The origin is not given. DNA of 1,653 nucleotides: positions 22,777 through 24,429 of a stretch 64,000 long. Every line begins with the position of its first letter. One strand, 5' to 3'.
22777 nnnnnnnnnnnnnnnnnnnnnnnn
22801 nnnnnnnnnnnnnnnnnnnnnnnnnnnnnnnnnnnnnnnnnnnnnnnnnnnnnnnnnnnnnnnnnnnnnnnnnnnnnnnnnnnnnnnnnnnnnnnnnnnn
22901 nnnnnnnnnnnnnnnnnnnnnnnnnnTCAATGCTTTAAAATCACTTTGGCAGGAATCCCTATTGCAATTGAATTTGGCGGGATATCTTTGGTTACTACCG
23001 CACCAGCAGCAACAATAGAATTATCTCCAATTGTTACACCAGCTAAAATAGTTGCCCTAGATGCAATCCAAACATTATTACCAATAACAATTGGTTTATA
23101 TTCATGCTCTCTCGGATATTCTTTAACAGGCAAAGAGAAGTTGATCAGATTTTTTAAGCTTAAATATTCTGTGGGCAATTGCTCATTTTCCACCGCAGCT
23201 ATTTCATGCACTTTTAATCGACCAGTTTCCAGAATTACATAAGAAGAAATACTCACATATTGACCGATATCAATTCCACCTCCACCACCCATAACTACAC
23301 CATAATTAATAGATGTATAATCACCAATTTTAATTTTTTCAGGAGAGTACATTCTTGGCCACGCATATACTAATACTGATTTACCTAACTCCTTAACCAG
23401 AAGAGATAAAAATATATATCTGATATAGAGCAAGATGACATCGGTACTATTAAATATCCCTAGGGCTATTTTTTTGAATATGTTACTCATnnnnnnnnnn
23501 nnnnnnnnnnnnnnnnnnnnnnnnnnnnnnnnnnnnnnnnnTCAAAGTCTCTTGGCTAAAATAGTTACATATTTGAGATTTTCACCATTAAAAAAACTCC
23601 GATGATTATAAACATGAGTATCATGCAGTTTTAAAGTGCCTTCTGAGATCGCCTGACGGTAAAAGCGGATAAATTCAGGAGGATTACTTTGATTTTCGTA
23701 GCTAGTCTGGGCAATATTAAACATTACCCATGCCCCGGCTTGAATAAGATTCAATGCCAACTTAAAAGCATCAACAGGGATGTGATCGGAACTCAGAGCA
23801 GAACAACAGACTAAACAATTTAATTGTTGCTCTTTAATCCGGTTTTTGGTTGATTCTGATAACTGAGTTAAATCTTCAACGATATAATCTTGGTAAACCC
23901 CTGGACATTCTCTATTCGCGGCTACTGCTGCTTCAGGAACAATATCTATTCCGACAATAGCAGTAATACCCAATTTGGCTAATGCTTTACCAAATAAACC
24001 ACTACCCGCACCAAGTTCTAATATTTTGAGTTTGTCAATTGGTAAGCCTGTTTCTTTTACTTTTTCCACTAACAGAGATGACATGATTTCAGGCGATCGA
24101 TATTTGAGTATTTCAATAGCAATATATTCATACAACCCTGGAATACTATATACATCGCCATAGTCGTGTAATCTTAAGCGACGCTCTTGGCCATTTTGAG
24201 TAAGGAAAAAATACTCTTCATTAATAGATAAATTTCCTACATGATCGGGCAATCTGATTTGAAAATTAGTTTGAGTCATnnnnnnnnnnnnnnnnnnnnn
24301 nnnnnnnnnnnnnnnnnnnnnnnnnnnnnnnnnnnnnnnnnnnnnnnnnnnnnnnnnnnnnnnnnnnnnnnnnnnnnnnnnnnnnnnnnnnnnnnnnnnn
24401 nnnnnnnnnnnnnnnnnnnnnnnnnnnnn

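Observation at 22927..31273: Nine-gene same-strand operon of tailoring and redox enzymes: candidate uncharacterised small-molecule pathway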

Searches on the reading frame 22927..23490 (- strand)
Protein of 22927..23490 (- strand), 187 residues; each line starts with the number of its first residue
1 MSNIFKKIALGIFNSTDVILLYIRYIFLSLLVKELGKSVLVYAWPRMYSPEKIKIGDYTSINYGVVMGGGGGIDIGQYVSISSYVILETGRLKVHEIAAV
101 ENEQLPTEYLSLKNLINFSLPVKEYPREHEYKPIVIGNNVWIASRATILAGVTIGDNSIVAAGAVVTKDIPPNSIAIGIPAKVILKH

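Call 3: search_protein_families(library=pfam, proteins=[window:22927-23490:-], max_evalue=0.01)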
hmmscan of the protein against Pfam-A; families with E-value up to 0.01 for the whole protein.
window:22927-23490:- (187 aa): 2 families
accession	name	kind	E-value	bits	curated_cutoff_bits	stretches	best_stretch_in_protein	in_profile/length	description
PF00132.30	Hexapep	-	3.9e-14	52.1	27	1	134-168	2-36/36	Bacterial transferase hexapeptide (six repeats)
PF14602.12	Hexapep_2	-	1.5e-08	34.6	27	1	133-168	1-34/34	Hexapeptide repeat of succinyl-transferase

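Call 4: search_protein_families(library=ncbifam, proteins=[window:22927-23490:-], max_evalue=0.01)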
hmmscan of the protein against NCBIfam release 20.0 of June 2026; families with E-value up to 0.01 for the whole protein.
window:22927-23490:- (187 aa): 43 families (the best 25 are shown)
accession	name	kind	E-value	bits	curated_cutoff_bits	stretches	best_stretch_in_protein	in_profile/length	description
NF007797.0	PRK10502.1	subfamily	1.9e-20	73.3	192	2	131-184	123-176/183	WcaF family extracellular polysaccharide biosynthesis acetyltransferase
NF007076.0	PRK09527.1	equivalog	2e-18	66.6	347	1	132-185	130-183/203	galactoside O-acetyltransferase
NF007240.0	PRK09677.1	equivalog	3.8e-18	65.7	243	1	51-186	64-183/192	putative lipopolysaccharide biosynthesis O-acetyl transferase WbbJ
NF007499.0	PRK10092.1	equivalog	4e-18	65.8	314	1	131-186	127-182/183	maltose O-acetyltransferase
NF038307.1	EPS_acetyl_HpsU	equivalog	1.6e-17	63.7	305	2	131-183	122-174/178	hormogonium polysaccharide biosynthesis acetyltransferase HpsU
NF041874.1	EPS_EpsC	equivalog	1.6e-16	60.5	150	1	135-186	115-166/168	serine O-acetyltransferase EpsC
TIGR04008.1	WcaF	equivalog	3.5e-16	59.6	326.3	2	131-184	122-175/180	colanic acid biosynthesis acetyltransferase WcaF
TIGR03308.1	phn_thr-fam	hypoth_equivalog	6.2e-16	58.8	201.65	1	53-185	37-160/204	phosphonate metabolim protein, transferase hexapeptide repeat family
TIGR03570.1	NeuD_NnaD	subfamily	2e-15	56.9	160.8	1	134-182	154-202/202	NeuD/PglB/VioB family sugar acetyltransferase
NF058585.1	HptprglPActTf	PfamEq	6.6e-15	55.1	300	1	129-186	102-159/172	heptaprenylglyceryl phosphate O-acetyltransferase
NF033468.1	stregram_VatI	exception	2.2e-14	53.8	415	1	134-186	113-165/208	streptogramin A O-acetyltransferase Vat(I)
TIGR03532.1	DapD_Ac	equivalog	4e-14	52.8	231.75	1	132-184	159-211/231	2,3,4,5-tetrahydropyridine-2,6-dicarboxylate N-acetyltransferase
NF000311.1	Vat_ABCDEFH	equivalog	6.5e-14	52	300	1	134-185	111-162/201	Vat family streptogramin A O-acetyltransferase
NF000504.1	stregram_VatH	exception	5e-12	46.2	475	1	134-186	118-170/216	streptogramin A O-acetyltransferase Vat(H)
NF000101.1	stregram_VatA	exception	1.1e-11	44.8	450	1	134-186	119-171/219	streptogramin A O-acetyltransferase Vat(A)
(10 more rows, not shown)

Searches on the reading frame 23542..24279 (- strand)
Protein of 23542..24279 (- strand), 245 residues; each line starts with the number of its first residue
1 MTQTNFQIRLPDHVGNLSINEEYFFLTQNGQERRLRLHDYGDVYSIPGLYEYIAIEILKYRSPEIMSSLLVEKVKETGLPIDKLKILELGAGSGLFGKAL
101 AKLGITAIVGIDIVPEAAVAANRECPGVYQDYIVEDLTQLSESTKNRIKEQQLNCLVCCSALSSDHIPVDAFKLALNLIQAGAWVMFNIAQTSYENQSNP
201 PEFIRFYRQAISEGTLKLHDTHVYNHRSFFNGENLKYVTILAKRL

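Call 3: search_protein_families(library=pfam, proteins=[window:23542-24279:-], max_evalue=0.01)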
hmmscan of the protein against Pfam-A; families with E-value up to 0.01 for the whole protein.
window:23542-24279:- (245 aa): 7 families
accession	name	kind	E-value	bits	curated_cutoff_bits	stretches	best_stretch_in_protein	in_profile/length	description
PF13489.12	Methyltransf_23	-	1.8e-06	28.2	27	1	72-236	11-151/164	Methyltransferase domain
PF13649.12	Methyltransf_25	-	4.1e-06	27.8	27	1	86-162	1-74/97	Methyltransferase domain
PF08241.18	Methyltransf_11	-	6.3e-05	24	21.2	1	87-141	1-55/95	Methyltransferase domain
PF08242.18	Methyltransf_12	-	0.00023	22.3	30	1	87-164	1-77/98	Methyltransferase domain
PF06325.19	PrmA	-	0.00098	19.1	22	1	85-124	164-205/296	Ribosomal protein L11 methyltransferase (PrmA)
PF13847.12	Methyltransf_31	-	0.0012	18.9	27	1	83-124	4-47/145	Methyltransferase domain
PF10294.15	Methyltransf_16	-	0.0069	16.6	21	0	79-104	43-68/174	Lysine methyltransferase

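Call 4: search_protein_families(library=ncbifam, proteins=[window:23542-24279:-], max_evalue=0.01)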
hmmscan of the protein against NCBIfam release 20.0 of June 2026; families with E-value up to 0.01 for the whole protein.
window:23542-24279:- (245 aa): 11 families
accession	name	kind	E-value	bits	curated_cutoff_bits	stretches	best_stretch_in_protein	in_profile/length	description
TIGR02072.1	BioC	equivalog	2.8e-07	30.6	184.95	1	66-189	19-134/244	malonyl-ACP O-methyltransferase BioC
TIGR01983.1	UbiG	equivalog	1.7e-06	27.5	102.95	1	73-186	40-150/228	bifunctional 2-polyprenyl-6-hydroxyphenol methylase/3-demethylubiquinol 3-O-methyltransferase UbiG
TIGR00406.1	prmA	equivalog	2.8e-05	23.7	183.15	1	84-158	161-231/288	50S ribosomal protein L11 methyltransferase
NF001790.0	PRK00517.3-3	equivalog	0.00025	20.5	269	1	84-128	124-170/262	50S ribosomal protein L11 methyltransferase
TIGR00537.1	hemK_rel_arch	hypoth_equivalog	0.00036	20.3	87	1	83-126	20-64/179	HemK2/MTQ2 family protein methyltransferase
TIGR03534.1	RF_mod_PrmC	equivalog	0.00085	18.8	199.1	1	68-123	74-130/253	peptide chain release factor N(5)-glutamine methyltransferase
NF011530.0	PRK14968.1-4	equivalog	0.0011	18.3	243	1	82-124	39-81/202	putative methyltransferase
NF011527.0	PRK14968.1-1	equivalog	0.0013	18.5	242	1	67-128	21-81/192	putative methyltransferase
TIGR04371.1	methyltran_NanM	subfamily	0.0017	17.9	44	1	83-121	150-189/273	putative sugar O-methyltransferase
TIGR02021.1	BchM-ChlM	equivalog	0.0062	16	158.9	1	65-141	39-116/218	magnesium protoporphyrin IX methyltransferase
NF011529.0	PRK14968.1-3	equivalog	0.0081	15.6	162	0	67-121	23-72/198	putative methyltransferase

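Call 31: search_solved_structures(query=window:23542-24279:-, max_evalue=0.01)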
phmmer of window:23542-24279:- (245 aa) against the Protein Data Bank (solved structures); distinct sequences matched with E-value up to 0.01: 1.
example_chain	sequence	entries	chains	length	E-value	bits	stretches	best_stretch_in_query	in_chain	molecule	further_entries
7qcb_A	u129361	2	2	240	0.0084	19.1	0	55-188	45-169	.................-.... 27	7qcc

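Call 60: find_homologous_proteins(query=window:23542-24279:-, max_evalue=0.001)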
Query window:23542-24279:- (245 aa): 121 proteins with E <= 0.001 among 773 candidates; the best 120 are listed.
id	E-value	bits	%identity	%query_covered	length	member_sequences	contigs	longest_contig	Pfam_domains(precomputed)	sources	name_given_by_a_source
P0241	2.0e-145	501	91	100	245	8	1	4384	PF13847.13,PF13489.13,PF13649.13,PF08241.19,PF08242.19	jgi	-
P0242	3.5e-129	447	80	100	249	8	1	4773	PF13847.13,PF13489.13,PF13649.13,PF08241.19,PF08242.19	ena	-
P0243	5.3e-128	444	80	100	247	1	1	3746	PF13489.13,PF13649.13,PF08241.19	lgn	-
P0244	1.7e-125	435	78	100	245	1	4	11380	PF13489.13,PF13649.13,PF08241.19,PF08242.19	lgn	-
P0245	2.3e-125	435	79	100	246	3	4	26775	PF13489.13,PF13649.13,PF08241.19,PF08242.19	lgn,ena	-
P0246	1.2e-123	429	78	98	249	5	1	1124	PF13489.13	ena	-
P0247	1.5e-123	429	77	100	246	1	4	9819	PF13489.13,PF13649.13,PF08241.19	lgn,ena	-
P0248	1.4e-120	419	78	98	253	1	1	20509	PF13489.13,PF13649.13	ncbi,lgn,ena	-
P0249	2.3e-120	419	74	100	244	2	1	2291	PF13847.13,PF13489.13,PF13649.13,PF08241.19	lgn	-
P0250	2.2e-119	415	72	100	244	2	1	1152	PF13847.13,PF13489.13,PF13649.13,PF08241.19,PF08242.19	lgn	-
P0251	2.8e-119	415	73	100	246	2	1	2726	PF13489.13,PF13649.13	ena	-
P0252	9.9e-119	413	73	100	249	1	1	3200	PF13847.13,PF13489.13,PF13649.13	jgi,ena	-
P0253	3.4e-117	408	71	100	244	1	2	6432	PF13847.13,PF13489.13,PF13649.13,PF08241.19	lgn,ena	-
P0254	5.8e-115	401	69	100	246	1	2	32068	PF13489.13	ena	-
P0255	8.8e-108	377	69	100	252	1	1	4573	PF13489.13,PF13649.13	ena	-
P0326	2.6e-42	163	38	98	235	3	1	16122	PF13649.13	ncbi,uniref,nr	ncbi:MAG: methyltransferase type 11 [Candidatus Magnetoglobus multicellularis str. Araruama]|uniref:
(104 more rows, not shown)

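Call 68: predict_structure(alignment_id=A3)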
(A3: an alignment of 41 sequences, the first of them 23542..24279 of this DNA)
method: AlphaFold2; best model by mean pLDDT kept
length: 245 residues; sequences in the alignment: 41
mean_pLDDT: 94.2   pTM: 0.91
mean pLDDT of the five models: 94.2, 94.1, 94.2, 94.0, 93.6
residues with pLDDT >= 90: 221; 70-90: 18; 50-70: 6; < 50: 0
segments of 3 or more residues with pLDDT < 50: none
pLDDT, mean of each block of 10 residues (from residue 1): 81 83 94 95 96 95 98 95 97 97 98 97 97 96 97 96 80 96 97 93 95 97 96 95 97
secondary structure, 60 per line:
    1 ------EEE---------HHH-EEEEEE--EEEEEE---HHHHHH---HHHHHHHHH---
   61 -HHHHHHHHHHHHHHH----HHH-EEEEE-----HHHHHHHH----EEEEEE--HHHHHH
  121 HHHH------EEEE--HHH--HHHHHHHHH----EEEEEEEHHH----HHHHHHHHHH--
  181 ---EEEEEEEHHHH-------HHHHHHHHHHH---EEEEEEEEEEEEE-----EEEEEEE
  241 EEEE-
elements in order: E7-9 E23-28 E31-36 H40-45 H49-57 H62-76 E85-89 H95-102 E107-112 H115-124 E131-134 H142-150 E155-161 H169-178 E184-190 H191-194 H202-212 E216-228 E234-244

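Call 70: find_encoding_contigs(protein=P0326, flank=9000, max_places=2)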
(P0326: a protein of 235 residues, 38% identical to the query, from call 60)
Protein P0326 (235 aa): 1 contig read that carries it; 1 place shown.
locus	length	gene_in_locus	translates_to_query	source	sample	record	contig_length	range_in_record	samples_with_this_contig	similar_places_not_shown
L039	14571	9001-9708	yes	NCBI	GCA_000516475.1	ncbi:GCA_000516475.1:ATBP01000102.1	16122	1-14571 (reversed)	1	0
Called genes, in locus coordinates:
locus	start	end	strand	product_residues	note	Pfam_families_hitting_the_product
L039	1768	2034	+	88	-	-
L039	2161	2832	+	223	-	-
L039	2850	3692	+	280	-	PF00005:ABC_tran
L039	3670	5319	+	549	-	PF00005:ABC_tran, PF13304:AAA_21 (faint), PF02463:SMC_N (weak)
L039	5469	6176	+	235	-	PF00106:adh_short, PF08659:KR, PF13561:adh_short_C2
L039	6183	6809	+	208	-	PF02776:TPP_enzyme_N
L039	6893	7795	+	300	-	PF00205:TPP_enzyme_M, PF02775:TPP_enzyme_C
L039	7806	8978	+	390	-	PF00155:Aminotran_1_2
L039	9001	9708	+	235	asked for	PF13649:Methyltransf_25 (weak)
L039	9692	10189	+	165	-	PF05222:AlaDh_PNT_N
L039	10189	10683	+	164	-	PF02826:2-Hacid_dh_C (weak), PF01262:AlaDh_PNT_C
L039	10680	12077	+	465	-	PF03972:MmgE_PrpD_N, PF19305:MmgE_PrpD_C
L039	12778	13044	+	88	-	-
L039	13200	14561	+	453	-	-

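Call 71: fold_search(model_id=the predicted structure, library=pdb)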
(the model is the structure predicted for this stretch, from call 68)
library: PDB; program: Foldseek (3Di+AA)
matches with E <= 10: 1949; with E <= 0.001: 1206
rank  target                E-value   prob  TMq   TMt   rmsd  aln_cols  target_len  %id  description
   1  9k2f_D                1.4e-10  1.00  0.51  0.55   8.5       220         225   16  Crystal Structure of CyaF/SAH in open conformational state (released 2025-10-22)
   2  9k2f_B                3.1e-10  1.00  0.54  0.57   8.5       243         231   16  Crystal Structure of CyaF/SAH in open conformational state (released 2025-10-22)
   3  6h2u_A                1.1e-09  1.00  0.52  0.61   3.9       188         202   16  Crystal structure of human METTL5-TRMT112 complex, the 18S rRNA m6A1832 methyltransferase at 1.6A resolution (released 2019-07-31)
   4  6h2v_C                2.1e-09  1.00  0.52  0.63   7.8       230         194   15  Crystal structure of human METTL5-TRMT112 complex, the 18S rRNA m6A1832 methyltransferase at 2.5A resolution (released 2019-07-31)
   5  6h2v_A                2.1e-09  1.00  0.55  0.63   9.4       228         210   15  Crystal structure of human METTL5-TRMT112 complex, the 18S rRNA m6A1832 methyltransferase at 2.5A resolution (released 2019-07-31)
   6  7zkg_A                2.9e-09  1.00  0.55  0.54   9.5       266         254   14  C-Methyltransferase PsmD from Streptomyces griseofuscus with bound cofactor (crystal form 2) (released 2022-12-28)
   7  4nec_C                3.1e-09  1.00  0.49  0.51   4.8       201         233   14  Conversion of a Disulfide Bond into a Thioacetal Group during Echinomycin Biosynthesis (released 2014-01-15)
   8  4qdj                  4.4e-09  1.00  0.53  0.61   4.2       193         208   16  Crystal structure of magnesium protoporphyrin IX methyltransferase (ChlM) from Synechocystis PCC 6803 with bound SAM (released 2014-08-06)
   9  4nec_D                5.3e-09  1.00  0.50  0.51   4.7       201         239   15  Conversion of a Disulfide Bond into a Thioacetal Group during Echinomycin Biosynthesis (released 2014-01-15)
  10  5dpm                  6.0e-09  1.00  0.58  0.68   5.6       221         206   16  Crystal structure of UbiG mutant in complex with SAH (released 2016-09-21)
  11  4kdr                  8.2e-09  1.00  0.54  0.62   6.3       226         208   14  Crystal Structure of UBIG/SAH complex (released 2014-04-30)
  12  3e8s                  8.2e-09  1.00  0.43  0.47  11.8       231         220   12  Crystal structure of Putative SAM Dependent Methyltransferase in Complex with SAH (NP_744700.1) from PSEUDOMONAS PUTIDA  (released 2008-09-02)
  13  1wy7_D                8.7e-09  1.00  0.55  0.64   3.7       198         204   16  crystal structure of a putative RNA methyltransferase PH1948 from Pyrococcus horikoshii (released 2005-12-13)
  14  8x8j_A                9.9e-09  1.00  0.49  0.51   6.1       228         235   15  The structure of AbBioc in complex with inhibitor sinefungin (released 2024-11-13)
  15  1wy7_A                1.0e-08  1.00  0.54  0.66   4.0       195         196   16  crystal structure of a putative RNA methyltransferase PH1948 from Pyrococcus horikoshii (released 2005-12-13)
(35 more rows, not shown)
